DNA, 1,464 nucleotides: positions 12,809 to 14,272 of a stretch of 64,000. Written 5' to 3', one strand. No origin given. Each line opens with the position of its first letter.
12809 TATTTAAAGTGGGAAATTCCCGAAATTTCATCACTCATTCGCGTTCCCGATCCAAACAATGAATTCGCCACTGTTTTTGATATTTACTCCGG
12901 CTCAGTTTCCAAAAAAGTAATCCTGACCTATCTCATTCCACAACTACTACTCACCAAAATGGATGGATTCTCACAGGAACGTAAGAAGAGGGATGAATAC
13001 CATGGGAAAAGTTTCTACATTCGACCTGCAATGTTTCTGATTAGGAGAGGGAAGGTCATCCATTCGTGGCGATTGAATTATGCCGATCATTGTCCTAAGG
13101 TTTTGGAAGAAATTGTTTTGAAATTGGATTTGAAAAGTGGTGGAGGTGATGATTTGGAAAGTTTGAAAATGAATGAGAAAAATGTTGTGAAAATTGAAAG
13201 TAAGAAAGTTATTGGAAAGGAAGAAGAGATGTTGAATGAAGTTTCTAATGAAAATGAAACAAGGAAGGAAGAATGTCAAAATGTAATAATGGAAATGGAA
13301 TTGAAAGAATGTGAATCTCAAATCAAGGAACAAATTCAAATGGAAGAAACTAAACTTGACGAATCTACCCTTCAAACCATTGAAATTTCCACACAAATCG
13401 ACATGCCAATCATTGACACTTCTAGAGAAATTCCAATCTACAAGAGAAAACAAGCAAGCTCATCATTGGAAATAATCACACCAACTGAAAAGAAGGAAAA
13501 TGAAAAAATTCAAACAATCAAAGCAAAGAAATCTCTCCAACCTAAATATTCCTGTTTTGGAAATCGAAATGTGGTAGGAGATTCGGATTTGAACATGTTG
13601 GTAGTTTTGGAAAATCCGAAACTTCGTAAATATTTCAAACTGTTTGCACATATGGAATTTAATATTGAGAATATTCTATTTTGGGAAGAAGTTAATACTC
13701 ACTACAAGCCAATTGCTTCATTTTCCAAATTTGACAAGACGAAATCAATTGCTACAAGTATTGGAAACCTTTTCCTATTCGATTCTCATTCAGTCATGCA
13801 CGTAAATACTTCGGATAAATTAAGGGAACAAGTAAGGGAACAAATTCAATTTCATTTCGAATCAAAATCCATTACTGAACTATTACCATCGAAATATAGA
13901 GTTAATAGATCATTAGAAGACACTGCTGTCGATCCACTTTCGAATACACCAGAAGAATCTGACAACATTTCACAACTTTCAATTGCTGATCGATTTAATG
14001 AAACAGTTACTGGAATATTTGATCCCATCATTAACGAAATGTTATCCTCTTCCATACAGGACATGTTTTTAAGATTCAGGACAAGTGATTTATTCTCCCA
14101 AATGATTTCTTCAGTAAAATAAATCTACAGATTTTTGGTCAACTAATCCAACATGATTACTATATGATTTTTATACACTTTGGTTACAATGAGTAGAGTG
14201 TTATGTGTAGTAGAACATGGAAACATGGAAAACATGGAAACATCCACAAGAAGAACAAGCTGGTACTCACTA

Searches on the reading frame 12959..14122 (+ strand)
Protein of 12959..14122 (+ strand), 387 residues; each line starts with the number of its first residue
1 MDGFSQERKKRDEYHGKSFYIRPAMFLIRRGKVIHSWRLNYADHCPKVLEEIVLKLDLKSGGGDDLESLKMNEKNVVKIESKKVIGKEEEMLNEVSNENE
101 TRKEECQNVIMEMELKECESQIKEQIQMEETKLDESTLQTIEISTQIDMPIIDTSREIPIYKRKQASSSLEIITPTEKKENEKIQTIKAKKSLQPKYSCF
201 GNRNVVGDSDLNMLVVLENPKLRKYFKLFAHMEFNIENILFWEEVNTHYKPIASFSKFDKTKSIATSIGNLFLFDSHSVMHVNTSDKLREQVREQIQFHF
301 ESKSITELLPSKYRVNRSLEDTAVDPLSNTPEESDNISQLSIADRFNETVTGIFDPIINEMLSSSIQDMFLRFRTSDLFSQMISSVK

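Call 5: search_protein_families(library=pfam, proteins=[window:12959-14122:+], max_evalue=1)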
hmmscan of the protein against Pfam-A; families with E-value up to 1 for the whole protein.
window:12959-14122:+ (387 aa): 2 families
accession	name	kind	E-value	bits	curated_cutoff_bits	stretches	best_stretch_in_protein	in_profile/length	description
PF00615.24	RGS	-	4.6e-06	27.4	23.9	1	216-302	5-83/117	Regulator of G protein signaling domain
PF03385.23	STELLO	-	0.036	13.3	27.8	1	34-134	59-162/387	STELLO glycosyltransferases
